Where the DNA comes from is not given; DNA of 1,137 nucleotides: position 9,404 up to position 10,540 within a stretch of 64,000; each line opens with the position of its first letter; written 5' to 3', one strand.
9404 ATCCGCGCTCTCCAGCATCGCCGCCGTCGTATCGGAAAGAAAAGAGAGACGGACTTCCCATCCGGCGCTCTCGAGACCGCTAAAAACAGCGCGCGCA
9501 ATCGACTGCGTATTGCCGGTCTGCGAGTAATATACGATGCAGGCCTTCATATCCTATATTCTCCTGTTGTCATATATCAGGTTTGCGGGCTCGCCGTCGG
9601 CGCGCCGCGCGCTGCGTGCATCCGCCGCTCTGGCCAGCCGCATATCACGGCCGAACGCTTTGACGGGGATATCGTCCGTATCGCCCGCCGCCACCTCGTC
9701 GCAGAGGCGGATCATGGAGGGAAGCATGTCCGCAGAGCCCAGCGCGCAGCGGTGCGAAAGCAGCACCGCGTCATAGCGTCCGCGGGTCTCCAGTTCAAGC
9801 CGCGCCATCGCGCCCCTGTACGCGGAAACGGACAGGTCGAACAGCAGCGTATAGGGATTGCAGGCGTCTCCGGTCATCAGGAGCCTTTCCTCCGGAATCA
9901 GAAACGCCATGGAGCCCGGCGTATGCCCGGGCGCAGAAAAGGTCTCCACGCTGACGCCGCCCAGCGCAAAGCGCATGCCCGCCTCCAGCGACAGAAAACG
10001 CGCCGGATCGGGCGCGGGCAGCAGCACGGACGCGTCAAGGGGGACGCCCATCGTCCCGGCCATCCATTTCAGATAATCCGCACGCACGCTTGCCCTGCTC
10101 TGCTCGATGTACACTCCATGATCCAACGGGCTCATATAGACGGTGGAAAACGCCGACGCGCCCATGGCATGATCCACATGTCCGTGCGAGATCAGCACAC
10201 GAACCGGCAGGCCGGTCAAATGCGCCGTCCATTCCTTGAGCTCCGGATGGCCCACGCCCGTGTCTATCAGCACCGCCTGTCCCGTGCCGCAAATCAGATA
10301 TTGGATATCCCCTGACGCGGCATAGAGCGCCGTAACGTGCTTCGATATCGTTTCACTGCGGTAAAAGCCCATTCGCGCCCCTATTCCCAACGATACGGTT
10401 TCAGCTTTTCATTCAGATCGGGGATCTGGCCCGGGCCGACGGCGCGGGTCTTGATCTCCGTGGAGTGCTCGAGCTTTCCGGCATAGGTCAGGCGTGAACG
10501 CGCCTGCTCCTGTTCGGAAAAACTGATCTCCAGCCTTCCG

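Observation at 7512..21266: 13-gene, ~13.7-kb operon built around a C-glycoside-deglycosidase-like alpha/beta pair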

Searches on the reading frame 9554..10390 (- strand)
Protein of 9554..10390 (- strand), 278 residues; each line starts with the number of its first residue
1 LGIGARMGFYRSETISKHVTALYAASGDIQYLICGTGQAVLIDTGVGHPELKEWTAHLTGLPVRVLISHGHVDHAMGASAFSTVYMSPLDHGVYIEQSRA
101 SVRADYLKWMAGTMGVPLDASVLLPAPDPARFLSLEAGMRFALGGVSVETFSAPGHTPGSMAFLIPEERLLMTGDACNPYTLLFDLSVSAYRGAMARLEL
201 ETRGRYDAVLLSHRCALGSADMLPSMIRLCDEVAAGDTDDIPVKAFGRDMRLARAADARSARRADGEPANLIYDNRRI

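Call 6: search_protein_families(library=pfam, proteins=[window:9554-10390:-], max_evalue=0.01)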
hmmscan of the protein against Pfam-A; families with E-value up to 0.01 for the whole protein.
window:9554-10390:- (278 aa): 3 families
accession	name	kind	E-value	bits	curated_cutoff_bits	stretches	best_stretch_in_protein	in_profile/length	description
PF00753.33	Lactamase_B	-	1.4e-16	61.5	22.7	1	31-179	9-153/196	Metallo-beta-lactamase superfamily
PF12706.13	Lactamase_B_2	-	0.0038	17.3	27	0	40-90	3-57/200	Beta-lactamase superfamily domain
PF23023.1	Anti-Pycsar_Apyc1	-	0.0087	16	50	0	32-82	24-74/250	Anti-Pycsar protein Apyc1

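Call 51: search_protein_families(library=pfam, proteins=[L029:7727-9145:+, L029:13652-15184:+, L029:15276-17399:+, L029:17423-18619:+, L029:19702-20715:+, L038:11034-12230:+, L038:8632-9408:+, L038:6492-7664:+, L038:15779-16783:+, L038:16798-17901:+], max_evalue=0.0001)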
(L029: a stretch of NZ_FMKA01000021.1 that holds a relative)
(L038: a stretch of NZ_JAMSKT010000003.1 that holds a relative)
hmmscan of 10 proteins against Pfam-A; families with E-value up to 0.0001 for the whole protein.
L029:7727-9145:+ (472 aa): 2 families
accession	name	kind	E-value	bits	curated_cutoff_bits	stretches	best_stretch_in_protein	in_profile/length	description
PF13347.12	MFS_2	-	7.2e-94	315.2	27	1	36-452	2-427/427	MFS/sugar transport protein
PF07690.21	MFS_1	-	9.5e-15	54.8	33.4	1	39-396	4-343/347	Major Facilitator Superfamily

L029:13652-15184:+ (510 aa): 9 families
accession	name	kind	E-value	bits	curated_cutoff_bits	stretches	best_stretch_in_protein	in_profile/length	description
PF00890.30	FAD_binding_2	-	6.8e-48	164.3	20.4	1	37-480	2-406/414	FAD binding domain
PF12831.13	FAD_oxidored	-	4.3e-14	53.1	27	1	37-225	2-146/416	FAD dependent oxidoreductase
PF03486.20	HI0933_like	-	1.6e-13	51.2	50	1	36-470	2-217/244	HI0933-like protein Rossmann domain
PF01266.30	DAO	-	2.6e-13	50.7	27.9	1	37-232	2-209/353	FAD dependent oxidoreductase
PF07992.20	Pyr_redox_2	-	1.9e-08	34.5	26.1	0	134-238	154-248/291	Pyridine nucleotide-disulphide oxidoreductase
PF01946.23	Thi4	-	5.9e-08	32.7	26.2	1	30-76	13-60/235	Thi4 family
PF01494.25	FAD_binding_3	-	1e-07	32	22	0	168-238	102-172/349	FAD binding domain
PF13450.12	NAD_binding_8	-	1.7e-06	28.7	21.9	1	42-73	4-35/68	NAD(P)-binding Rossmann-like domain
PF01593.30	Amino_oxidase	-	7.8e-05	22.6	19.8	0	171-230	209-260/443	Flavin containing amine oxidoreductase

L029:15276-17399:+ (707 aa): 21 families
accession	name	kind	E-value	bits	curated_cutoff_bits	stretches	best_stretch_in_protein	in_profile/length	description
PF07992.20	Pyr_redox_2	-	1.9e-34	119.9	26.1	1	314-604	1-291/291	Pyridine nucleotide-disulphide oxidoreductase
PF13510.11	Fer2_4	-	2.9e-18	66.1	22.8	1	1-76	3-81/82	2Fe-2S iron-sulfur cluster binding domain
PF14691.11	Fer4_20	-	8.6e-18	64.6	25.8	1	223-297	31-108/113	Dihydroprymidine dehydrogenase domain II, 4Fe-4S cluster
PF10588.14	NADH-G_4Fe-4S_3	-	3e-13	49.5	27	1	83-121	1-39/40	NADH-ubiquinone oxidoreductase-G iron-sulfur binding region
PF22117.2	Fer4_Nqo3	-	1.6e-09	38.3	27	1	137-203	2-65/67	NADH-quinone oxidoreductase subunit 3, ferredoxin-like domain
PF00070.33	Pyr_redox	-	2.3e-09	38.1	22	0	315-348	1-34/82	Pyridine nucleotide-disulphide oxidoreductase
PF13450.12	NAD_binding_8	-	3.9e-09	37.1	21.9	1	318-354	1-37/68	NAD(P)-binding Rossmann-like domain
PF13738.12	Pyr_redox_3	-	2.4e-08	34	30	0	439-588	163-305/305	Pyridine nucleotide-disulphide oxidoreductase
PF12838.12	Fer4_7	-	2.4e-07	31.5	27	1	145-202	1-51/52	4Fe-4S dicluster domain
PF12831.13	FAD_oxidored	-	9e-07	29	27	1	316-353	2-39/416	FAD dependent oxidoreductase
PF01262.27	AlaDh_PNT_C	-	1.1e-06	28.6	23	0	442-487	30-69/214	Alanine dehydrogenase/PNT, C-terminal domain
PF01266.30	DAO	-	5.1e-06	26.7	27.9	1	315-346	1-32/353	FAD dependent oxidoreductase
PF03486.20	HI0933_like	-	8.7e-06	25.8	50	0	315-349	2-36/244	HI0933-like protein Rossmann domain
PF14697.11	Fer4_21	-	8.8e-06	26.2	35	1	142-204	4-57/59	4Fe-4S dicluster domain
PF00890.30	FAD_binding_2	-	1e-05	25.4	20.4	0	316-350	2-36/414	FAD binding domain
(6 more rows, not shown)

L029:17423-18619:+ (398 aa): 9 families
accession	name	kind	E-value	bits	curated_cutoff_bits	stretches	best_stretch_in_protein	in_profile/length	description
PF10589.14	NADH_4Fe-4S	-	2.3e-16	59.8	23.5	1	235-306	14-85/85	NADH-ubiquinone oxidoreductase-F iron-sulfur binding region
PF00037.32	Fer4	-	5.3e-11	42.3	21.1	1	323-346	1-24/24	4Fe-4S binding domain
PF13237.11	Fer4_10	-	2.2e-08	34.4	25.5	1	323-370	2-52/53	4Fe-4S dicluster domain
PF12838.12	Fer4_7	-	6.9e-08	33.3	27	1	330-374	2-52/52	4Fe-4S dicluster domain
PF12837.12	Fer4_6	-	1.7e-07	31.3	25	1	323-345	2-24/24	4Fe-4S binding domain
PF13187.11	Fer4_9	-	3.3e-07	30.7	27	1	330-374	2-51/52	4Fe-4S dicluster domain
PF14697.11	Fer4_21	-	3.4e-06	27.5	35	0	324-346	35-58/59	4Fe-4S dicluster domain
PF12797.12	Fer4_2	-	6.5e-06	26.2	24.5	1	323-342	3-22/22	4Fe-4S binding domain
PF13484.11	Fer4_16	-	8.4e-06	26.9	30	0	330-348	2-20/66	4Fe-4S double cluster binding domain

L029:19702-20715:+ (337 aa): 1 family
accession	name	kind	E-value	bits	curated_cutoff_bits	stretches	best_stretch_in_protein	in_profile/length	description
PF01515.24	PTA_PTB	-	8.1e-84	282.1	24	1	4-324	2-317/319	Phosphate acetyl/butaryl transferase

L038:11034-12230:+ (398 aa): 1 family
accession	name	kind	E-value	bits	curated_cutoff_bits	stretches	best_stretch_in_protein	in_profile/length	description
PF07690.21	MFS_1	-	2e-38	132.7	33.4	2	22-200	3-182/347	Major Facilitator Superfamily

L038:8632-9408:+ (258 aa): 2 families
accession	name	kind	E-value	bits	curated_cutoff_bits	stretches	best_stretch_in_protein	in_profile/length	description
PF01418.23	HTH_6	-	8.9e-06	26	28.3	1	23-74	21-72/77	Helix-turn-helix domain, rpiR family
PF01380.27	SIS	-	5.2e-05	23.5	25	1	154-244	30-123/131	SIS domain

L038:6492-7664:+ (390 aa): 1 family
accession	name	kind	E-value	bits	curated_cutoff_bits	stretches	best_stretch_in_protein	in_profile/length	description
PF00155.27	Aminotran_1_2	-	1.9e-39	136.3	19.7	1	32-374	10-357/361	Aminotransferase class I and II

L038:15779-16783:+ (334 aa): 1 family
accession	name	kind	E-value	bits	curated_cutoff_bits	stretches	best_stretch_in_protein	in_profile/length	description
PF01515.24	PTA_PTB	-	3.5e-87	293.2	24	1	4-324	2-317/319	Phosphate acetyl/butaryl transferase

L038:16798-17901:+ (367 aa): 2 families
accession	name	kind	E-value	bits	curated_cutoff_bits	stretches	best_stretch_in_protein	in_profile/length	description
PF00871.23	Acetate_kinase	-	2.6e-18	66.3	22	1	154-313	178-340/392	Acetokinase family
PF01869.26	BcrAD_BadFG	-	6.9e-05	22.9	31.5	0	256-317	181-242/271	BadF/BadG/BcrA/BcrD ATPase family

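Call 59: search_protein_families(library=pfam, proteins=[L103:1455-2489:+, L103:2930-4036:+, L089:8465-9325:+, L089:12126-12860:+, L089:13960-16473:+, L089:16504-17265:+, L106:103-1062:+, L106:4206-6341:+, L106:6381-7838:+, L091:769-1500:+], max_evalue=0.0001)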
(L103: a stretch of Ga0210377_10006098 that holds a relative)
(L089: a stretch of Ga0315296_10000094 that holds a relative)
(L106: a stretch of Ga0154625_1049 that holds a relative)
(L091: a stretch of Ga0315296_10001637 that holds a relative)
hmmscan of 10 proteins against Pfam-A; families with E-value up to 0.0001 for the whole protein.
L103:1455-2489:+ (344 aa): 1 family
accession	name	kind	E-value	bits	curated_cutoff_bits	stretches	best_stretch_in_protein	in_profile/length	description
PF01515.24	PTA_PTB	-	2.1e-105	353.1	24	1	16-337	2-318/319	Phosphate acetyl/butaryl transferase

L103:2930-4036:+ (368 aa): 2 families
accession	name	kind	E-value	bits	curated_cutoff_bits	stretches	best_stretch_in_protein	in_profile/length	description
PF00871.23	Acetate_kinase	-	7.4e-21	74.7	22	1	167-317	188-341/392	Acetokinase family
PF01869.26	BcrAD_BadFG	-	7.1e-05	22.9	31.5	0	166-323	121-245/271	BadF/BadG/BcrA/BcrD ATPase family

L089:8465-9325:+ (286 aa): 1 family
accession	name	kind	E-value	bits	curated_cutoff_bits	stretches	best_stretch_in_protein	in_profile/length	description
PF02463.25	SMC_N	-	1.3e-06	28.4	40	1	100-231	135-216/220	RecF/RecN/SMC N terminal domain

L089:12126-12860:+ (244 aa): 3 families
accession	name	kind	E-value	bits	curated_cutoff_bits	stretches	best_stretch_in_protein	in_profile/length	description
PF01614.24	IclR_C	-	2.3e-16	60.3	24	1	84-238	8-174/174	Bacterial transcriptional regulator IclR C-terminal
PF09339.16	HTH_IclR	-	6.8e-09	35.8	22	1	11-60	1-52/52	IclR helix-turn-helix domain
PF12802.13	MarR_2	-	1e-05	26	27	1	27-61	21-57/61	MarR family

L089:13960-16473:+ (837 aa): 2 families
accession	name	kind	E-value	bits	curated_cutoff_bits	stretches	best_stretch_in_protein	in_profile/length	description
PF02901.20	PFL-like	-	1.2e-158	530.2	24.3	1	23-677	3-627/647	Pyruvate formate lyase-like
PF01228.26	Gly_radical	-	1.1e-29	103.5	22.2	1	719-819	5-106/106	Glycine radical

L089:16504-17265:+ (253 aa): 4 families
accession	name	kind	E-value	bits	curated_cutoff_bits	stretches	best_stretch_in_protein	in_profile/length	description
PF00005.33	ABC_tran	-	1.1e-31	110.7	25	1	21-180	2-136/137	ABC transporter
PF12399.14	BCA_ABC_TP_C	-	6e-09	35.8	25.5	1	229-253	1-25/27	Branched-chain amino acid ATP-binding cassette transporter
PF13304.12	AAA_21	-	1.3e-08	35.7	27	0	33-53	2-22/304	AAA domain, putative AbiEii toxin, Type IV TA system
PF13555.12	AAA_29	-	1.1e-05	25.5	27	1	23-60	15-51/61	P-loop containing region of AAA domain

L106:103-1062:+ (319 aa): 1 family
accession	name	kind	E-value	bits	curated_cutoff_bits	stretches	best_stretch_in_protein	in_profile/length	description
PF00871.23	Acetate_kinase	-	5.6e-21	75.1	22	1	115-268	185-341/392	Acetokinase family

L106:4206-6341:+ (711 aa): 21 families
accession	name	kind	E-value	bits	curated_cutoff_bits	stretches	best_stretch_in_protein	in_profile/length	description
PF07992.20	Pyr_redox_2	-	4.8e-35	121.8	26.1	1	326-617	2-291/291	Pyridine nucleotide-disulphide oxidoreductase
PF14691.11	Fer4_20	-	8.2e-16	58.3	25.8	1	234-309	31-109/113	Dihydroprymidine dehydrogenase domain II, 4Fe-4S cluster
PF13510.11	Fer2_4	-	2.1e-14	53.7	22.8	1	13-87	4-81/82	2Fe-2S iron-sulfur cluster binding domain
PF13450.12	NAD_binding_8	-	8.9e-12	45.6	21.9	1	329-364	1-36/68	NAD(P)-binding Rossmann-like domain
PF01266.30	DAO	-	1.6e-10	41.5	27.9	1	326-360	1-35/353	FAD dependent oxidoreductase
PF00070.33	Pyr_redox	-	2.8e-09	37.8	22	0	326-357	1-32/82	Pyridine nucleotide-disulphide oxidoreductase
PF22117.2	Fer4_Nqo3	-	7.9e-09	36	27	1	149-216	2-66/67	NADH-quinone oxidoreductase subunit 3, ferredoxin-like domain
PF12838.12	Fer4_7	-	7e-08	33.3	27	1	157-214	1-51/52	4Fe-4S dicluster domain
PF01593.30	Amino_oxidase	-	8.7e-08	32.3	19.8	1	335-363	2-30/443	Flavin containing amine oxidoreductase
PF10588.14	NADH-G_4Fe-4S_3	-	1e-07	31.8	27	1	94-131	1-38/40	NADH-ubiquinone oxidoreductase-G iron-sulfur binding region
PF00890.30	FAD_binding_2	-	1.5e-07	31.4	20.4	1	327-361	2-36/414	FAD binding domain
PF13237.11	Fer4_10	-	2.1e-07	31.2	25.5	1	152-212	3-53/53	4Fe-4S dicluster domain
PF13738.12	Pyr_redox_3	-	6.9e-07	29.2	30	0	443-601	156-305/305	Pyridine nucleotide-disulphide oxidoreductase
PF13187.11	Fer4_9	-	8.9e-07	29.3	27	1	157-214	1-50/52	4Fe-4S dicluster domain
PF01494.25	FAD_binding_3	-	1e-06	28.7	22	1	327-356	4-33/349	FAD binding domain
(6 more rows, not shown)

L106:6381-7838:+ (485 aa): 7 families
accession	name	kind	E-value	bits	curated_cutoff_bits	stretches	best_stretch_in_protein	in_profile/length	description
PF00890.30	FAD_binding_2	-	7.9e-59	200.3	20.4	1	7-453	1-407/414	FAD binding domain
PF03486.20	HI0933_like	-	2.1e-12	47.4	50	2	138-442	108-217/244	HI0933-like protein Rossmann domain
PF01266.30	DAO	-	6.5e-11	42.8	27.9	1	7-201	1-207/353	FAD dependent oxidoreductase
PF12831.13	FAD_oxidored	-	4.9e-09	36.4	27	1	7-197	1-145/416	FAD dependent oxidoreductase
PF07992.20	Pyr_redox_2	-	7.2e-07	29.3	26.1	1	7-200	2-111/291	Pyridine nucleotide-disulphide oxidoreductase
PF01946.23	Thi4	-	3.5e-05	23.6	26.2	0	4-47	16-61/235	Thi4 family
PF01134.28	GIDA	-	6.7e-05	22.6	22.1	0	7-40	1-32/391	Glucose inhibited division protein A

L091:769-1500:+ (243 aa): 26 families (the best 25 are shown)
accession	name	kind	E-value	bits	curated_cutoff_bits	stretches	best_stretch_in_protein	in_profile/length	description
PF07719.23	TPR_2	-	8.2e-36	119.6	27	2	46-76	4-34/34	Tetratricopeptide repeat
PF00515.34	TPR_1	-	1.8e-34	116.5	27.8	2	119-151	2-34/34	Tetratricopeptide repeat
PF13414.12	TPR_11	-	7.1e-34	115.7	26.8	3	52-87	3-38/42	TPR repeat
PF13431.12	TPR_17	-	7.3e-32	107.4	24.4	2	65-90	1-26/34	Tetratricopeptide repeat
PF13181.12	TPR_8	-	1.3e-31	106.4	25.7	2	119-151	2-34/34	Tetratricopeptide repeat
PF13432.12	TPR_16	-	1.6e-25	89.6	32.7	3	17-76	5-64/65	Tetratricopeptide repeat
PF13424.12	TPR_12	-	7.1e-22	77.8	30.1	2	119-181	4-74/77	Tetratricopeptide repeat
PF13428.12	TPR_14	-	9.1e-21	72.7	23.5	2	45-84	3-42/44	Tetratricopeptide repeat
PF14559.12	TPR_19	-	2.6e-18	66.6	25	1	100-155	7-62/68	Tetratricopeptide repeat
PF13371.12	TPR_9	-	5.8e-17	61.9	35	1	18-79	4-65/73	Tetratricopeptide repeat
PF13174.12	TPR_6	-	7.2e-14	51.8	26.3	0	120-150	2-32/33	Tetratricopeptide repeat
PF23914.1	TPR_CcmH_CycH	-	7.8e-14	52.2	42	1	38-144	45-147/158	Cytochrome c-type biogenesis protein H TPR domain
PF12895.13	ANAPC3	-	2.2e-13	50.7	27.2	1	101-176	6-80/82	Anaphase-promoting complex, cyclosome, subunit 3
PF01239.28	PPTA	-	1.7e-11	43.5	29.5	0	59-86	1-28/32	Protein prenyltransferase alpha subunit repeat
PF20308.4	TPR-S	-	5.7e-09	36.9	27.6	0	25-123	2-94/102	Tetratricopeptide Repeats-Sensor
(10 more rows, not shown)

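Call 94: search_protein_families(library=pfam, proteins=[L153:6115-7728:-, L153:12174-14363:+, L153:14927-16861:-, L153:5145-5981:-, L157:3917-6265:+, L157:6368-7120:+, L157:7227-8267:-, L157:8251-9171:+, L157:11719-12606:-, L157:13767-15440:-], max_evalue=0.0001)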
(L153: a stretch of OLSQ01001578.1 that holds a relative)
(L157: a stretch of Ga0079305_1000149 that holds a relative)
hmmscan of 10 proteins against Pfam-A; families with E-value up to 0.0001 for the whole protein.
L153:6115-7728:- (537 aa): 2 families
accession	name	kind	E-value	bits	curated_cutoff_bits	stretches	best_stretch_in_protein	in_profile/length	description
PF13556.12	HTH_30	-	1.7e-15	57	27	1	456-513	1-58/59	PucR C-terminal helix-turn-helix domain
PF17853.6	GGDEF_2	-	5.4e-05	23.8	24.5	1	295-401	10-114/116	GGDEF-like domain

L153:12174-14363:+ (729 aa): 27 families (the best 25 are shown)
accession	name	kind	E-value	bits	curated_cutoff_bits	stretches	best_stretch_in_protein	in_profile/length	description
PF07992.20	Pyr_redox_2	-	3e-38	132.3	26.1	2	338-629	2-291/291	Pyridine nucleotide-disulphide oxidoreductase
PF13510.11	Fer2_4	-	1.6e-22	79.8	22.8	1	24-99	3-81/82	2Fe-2S iron-sulfur cluster binding domain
PF14691.11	Fer4_20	-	3.7e-16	59.4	25.8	1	246-324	31-112/113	Dihydroprymidine dehydrogenase domain II, 4Fe-4S cluster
PF00070.33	Pyr_redox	-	2.6e-14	53.9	22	1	338-372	1-35/82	Pyridine nucleotide-disulphide oxidoreductase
PF13450.12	NAD_binding_8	-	2.8e-13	50.4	21.9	1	341-377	1-37/68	NAD(P)-binding Rossmann-like domain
PF01266.30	DAO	-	4.8e-12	46.5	27.9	1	338-373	1-36/353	FAD dependent oxidoreductase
PF10588.14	NADH-G_4Fe-4S_3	-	1.7e-11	43.9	27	1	106-142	1-37/40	NADH-ubiquinone oxidoreductase-G iron-sulfur binding region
PF13738.12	Pyr_redox_3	-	2.5e-11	43.8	30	1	421-613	127-305/305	Pyridine nucleotide-disulphide oxidoreductase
PF01946.23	Thi4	-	1.7e-08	34.4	26.2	1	338-378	19-60/235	Thi4 family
PF22117.2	Fer4_Nqo3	-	2.3e-08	34.5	27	1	164-226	7-66/67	NADH-quinone oxidoreductase subunit 3, ferredoxin-like domain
PF12831.13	FAD_oxidored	-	2.3e-07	30.9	27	1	339-385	2-48/416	FAD dependent oxidoreductase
PF01494.25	FAD_binding_3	-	2.9e-07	30.5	22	0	339-369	4-34/349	FAD binding domain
PF02826.25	2-Hacid_dh_C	-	6.1e-07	29.4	25.1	0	321-418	19-117/178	D-isomer specific 2-hydroxyacid dehydrogenase, NAD binding domain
PF00037.32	Fer4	-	6.9e-07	29.3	21.1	1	208-226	5-23/24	4Fe-4S binding domain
PF12838.12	Fer4_7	-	1.1e-06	29.4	27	1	167-225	1-52/52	4Fe-4S dicluster domain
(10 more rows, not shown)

L153:14927-16861:- (644 aa): 0 families

L153:5145-5981:- (278 aa): 1 family
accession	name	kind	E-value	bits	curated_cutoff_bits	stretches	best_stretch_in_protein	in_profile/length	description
PF02661.23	Fic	-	2.9e-19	70.1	24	1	108-212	1-93/93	Fic/DOC family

L157:3917-6265:+ (782 aa): 2 families
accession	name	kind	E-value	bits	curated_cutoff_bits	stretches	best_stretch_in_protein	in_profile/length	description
PF00122.25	E1-E2_ATPase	-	8.2e-48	162.8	28.1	1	262-449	1-180/181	E1-E2 ATPase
PF00702.32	Hydrolase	-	4e-31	109.3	26.4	1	467-685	2-191/191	haloacid dehalogenase-like hydrolase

L157:6368-7120:+ (250 aa): 1 family
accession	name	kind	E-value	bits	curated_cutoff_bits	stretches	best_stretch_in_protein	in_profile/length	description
PF04402.19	SIMPL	-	1.2e-43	150.2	25.2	1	36-248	1-205/205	Protein of unknown function (DUF541)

L157:7227-8267:- (346 aa): 0 families

L157:8251-9171:+ (306 aa): 2 families
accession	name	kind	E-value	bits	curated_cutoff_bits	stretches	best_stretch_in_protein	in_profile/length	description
PF18075.7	FtsX_ECD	-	2.1e-18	67.1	23.5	1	59-145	1-87/96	FtsX extracellular domain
PF02687.27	FtsX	-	1.2e-15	58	25.5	1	186-302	2-118/120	FtsX-like permease C-terminal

L157:11719-12606:- (295 aa): 0 families

L157:13767-15440:- (557 aa): 2 families
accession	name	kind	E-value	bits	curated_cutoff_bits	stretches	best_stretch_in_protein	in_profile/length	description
PF13556.12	HTH_30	-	1.4e-17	63.6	27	1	477-535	1-59/59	PucR C-terminal helix-turn-helix domain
PF17853.6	GGDEF_2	-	1.5e-11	45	24.5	1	311-421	9-116/116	GGDEF-like domain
